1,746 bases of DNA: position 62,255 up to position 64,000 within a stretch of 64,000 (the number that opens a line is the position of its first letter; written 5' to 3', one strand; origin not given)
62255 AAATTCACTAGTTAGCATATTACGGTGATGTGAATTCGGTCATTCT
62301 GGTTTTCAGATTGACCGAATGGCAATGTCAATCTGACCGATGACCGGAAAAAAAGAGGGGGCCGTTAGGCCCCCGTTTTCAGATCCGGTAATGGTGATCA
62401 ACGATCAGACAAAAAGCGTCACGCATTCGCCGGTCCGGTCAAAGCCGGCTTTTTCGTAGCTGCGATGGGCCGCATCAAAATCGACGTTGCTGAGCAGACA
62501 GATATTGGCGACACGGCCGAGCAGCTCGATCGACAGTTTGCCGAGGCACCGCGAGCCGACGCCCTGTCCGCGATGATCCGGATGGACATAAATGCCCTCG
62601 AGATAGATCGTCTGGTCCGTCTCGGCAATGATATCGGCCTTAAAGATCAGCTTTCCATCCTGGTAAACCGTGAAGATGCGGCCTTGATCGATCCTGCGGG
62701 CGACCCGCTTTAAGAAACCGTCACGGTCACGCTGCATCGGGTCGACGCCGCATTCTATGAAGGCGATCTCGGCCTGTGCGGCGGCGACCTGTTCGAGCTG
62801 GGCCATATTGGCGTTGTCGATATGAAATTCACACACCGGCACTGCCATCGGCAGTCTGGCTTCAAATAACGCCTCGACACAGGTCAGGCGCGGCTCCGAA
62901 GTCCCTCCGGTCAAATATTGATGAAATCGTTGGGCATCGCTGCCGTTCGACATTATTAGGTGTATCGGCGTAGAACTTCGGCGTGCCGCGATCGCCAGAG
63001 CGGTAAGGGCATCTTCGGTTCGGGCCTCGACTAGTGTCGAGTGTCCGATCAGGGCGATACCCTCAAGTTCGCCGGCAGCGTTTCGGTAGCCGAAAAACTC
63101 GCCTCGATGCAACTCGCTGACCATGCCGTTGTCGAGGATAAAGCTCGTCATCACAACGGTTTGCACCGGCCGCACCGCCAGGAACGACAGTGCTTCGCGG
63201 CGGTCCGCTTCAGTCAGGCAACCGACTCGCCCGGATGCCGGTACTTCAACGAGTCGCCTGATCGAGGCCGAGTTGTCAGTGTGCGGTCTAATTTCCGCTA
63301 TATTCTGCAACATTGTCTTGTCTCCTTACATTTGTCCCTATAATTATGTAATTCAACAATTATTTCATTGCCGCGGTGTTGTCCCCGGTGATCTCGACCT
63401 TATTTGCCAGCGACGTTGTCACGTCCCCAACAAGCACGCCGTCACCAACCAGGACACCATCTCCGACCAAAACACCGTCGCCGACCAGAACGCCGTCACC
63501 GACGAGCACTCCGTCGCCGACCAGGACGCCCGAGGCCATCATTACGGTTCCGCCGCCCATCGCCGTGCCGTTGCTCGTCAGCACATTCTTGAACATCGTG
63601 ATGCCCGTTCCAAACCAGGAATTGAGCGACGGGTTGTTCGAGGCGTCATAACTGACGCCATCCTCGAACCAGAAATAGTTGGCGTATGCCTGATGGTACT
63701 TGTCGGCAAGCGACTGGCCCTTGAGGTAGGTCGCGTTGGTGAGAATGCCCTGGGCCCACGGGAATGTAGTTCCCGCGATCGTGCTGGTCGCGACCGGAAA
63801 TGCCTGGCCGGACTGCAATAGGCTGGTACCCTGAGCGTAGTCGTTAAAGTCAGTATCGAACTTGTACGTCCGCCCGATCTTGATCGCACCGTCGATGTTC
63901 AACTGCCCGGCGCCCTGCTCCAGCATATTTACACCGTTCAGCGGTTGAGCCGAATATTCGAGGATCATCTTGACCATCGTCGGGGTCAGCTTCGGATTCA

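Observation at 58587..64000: Diverged tandem duplication of a two-gene cassette: exported S8 subtilase with a hexapeptide-repeat tail, followed by a cytoplasmic two-domain GNAT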

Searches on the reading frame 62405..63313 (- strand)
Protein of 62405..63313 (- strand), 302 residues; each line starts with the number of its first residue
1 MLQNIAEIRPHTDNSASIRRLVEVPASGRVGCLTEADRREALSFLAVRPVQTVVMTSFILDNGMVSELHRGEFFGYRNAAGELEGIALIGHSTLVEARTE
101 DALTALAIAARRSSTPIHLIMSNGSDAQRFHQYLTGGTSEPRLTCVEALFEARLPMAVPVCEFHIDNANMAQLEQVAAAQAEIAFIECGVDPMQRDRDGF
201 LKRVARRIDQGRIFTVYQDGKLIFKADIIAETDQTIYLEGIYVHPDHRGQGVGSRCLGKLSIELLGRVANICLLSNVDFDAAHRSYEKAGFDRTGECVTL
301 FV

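Call 5: search_protein_families(library=pfam, proteins=[window:62405-63313:-], max_evalue=0.01)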
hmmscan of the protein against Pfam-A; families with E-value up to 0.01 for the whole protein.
window:62405-63313:- (302 aa): 4 families
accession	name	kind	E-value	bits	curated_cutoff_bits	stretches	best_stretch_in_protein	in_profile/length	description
PF13508.13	Acetyltransf_7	-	4.9e-12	46.5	27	1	210-292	2-83/84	Acetyltransferase (GNAT) domain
PF00583.31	Acetyltransf_1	-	4e-10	40.4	20.7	1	203-291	27-116/116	Acetyltransferase (GNAT) family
PF13673.13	Acetyltransf_10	-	4.2e-05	24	23.6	1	204-296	22-112/128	Acetyltransferase (GNAT) domain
PF08445.16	FR47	-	5.3e-05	23.6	22.1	1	234-295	20-81/86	FR47-like protein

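Call 6: search_protein_families(library=ncbifam, proteins=[window:62405-63313:-], max_evalue=0.01)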
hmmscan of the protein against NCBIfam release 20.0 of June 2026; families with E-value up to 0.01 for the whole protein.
window:62405-63313:- (302 aa): 4 families
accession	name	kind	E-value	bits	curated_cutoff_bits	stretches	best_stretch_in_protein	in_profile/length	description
TIGR01575.1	rimI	equivalog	0.00015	21.9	86.4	1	233-295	53-116/132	ribosomal protein S18-alanine N-acetyltransferase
NF000360.1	sat4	exception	0.00038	20.6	380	1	213-265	74-125/180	streptothricin N-acetyltransferase Sat4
NF043067.1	AAC_6p_group_E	equivalog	0.0014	18.5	140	1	231-260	66-95/140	aminoglycoside 6'-N-acetyltransferase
NF040503.1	resist_ArsN1a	equivalog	0.003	17.3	170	1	240-295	81-137/159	arsinothricin resistance N-acetyltransferase ArsN1 family A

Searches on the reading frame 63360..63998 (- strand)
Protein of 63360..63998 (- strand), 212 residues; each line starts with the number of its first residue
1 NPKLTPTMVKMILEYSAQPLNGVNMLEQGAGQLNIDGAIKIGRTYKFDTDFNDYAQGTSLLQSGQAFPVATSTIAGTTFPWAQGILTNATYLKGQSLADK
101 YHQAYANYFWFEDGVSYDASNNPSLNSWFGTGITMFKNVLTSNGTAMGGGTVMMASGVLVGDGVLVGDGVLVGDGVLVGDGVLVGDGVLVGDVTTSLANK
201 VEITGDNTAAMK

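Call 5: search_protein_families(library=pfam, proteins=[window:63360-63998:-], max_evalue=0.01)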
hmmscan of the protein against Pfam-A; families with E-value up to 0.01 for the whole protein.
window:63360-63998:- (212 aa): 1 family
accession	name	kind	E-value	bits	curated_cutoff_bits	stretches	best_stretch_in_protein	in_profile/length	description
PF00132.30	Hexapep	-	3.9e-05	23.6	27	1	158-191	2-35/36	Bacterial transferase hexapeptide (six repeats)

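Call 6: search_protein_families(library=ncbifam, proteins=[window:63360-63998:-], max_evalue=0.01)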
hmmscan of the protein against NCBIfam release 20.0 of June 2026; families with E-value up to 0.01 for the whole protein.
window:63360-63998:- (212 aa): 3 families
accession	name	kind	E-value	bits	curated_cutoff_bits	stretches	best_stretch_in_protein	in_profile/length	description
NF002060.0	PRK00892.1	subfamily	4.6e-05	22.7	207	1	146-203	108-164/345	UDP-3-O-(3-hydroxymyristoyl)glucosamine N-acyltransferase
TIGR01853.1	lipid_A_lpxD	equivalog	7.6e-05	21.8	242.5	1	145-203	98-155/325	UDP-3-O-(3-hydroxymyristoyl)glucosamine N-acyltransferase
TIGR03570.1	NeuD_NnaD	subfamily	0.00063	19.4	160.8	1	130-203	103-174/202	NeuD/PglB/VioB family sugar acetyltransferase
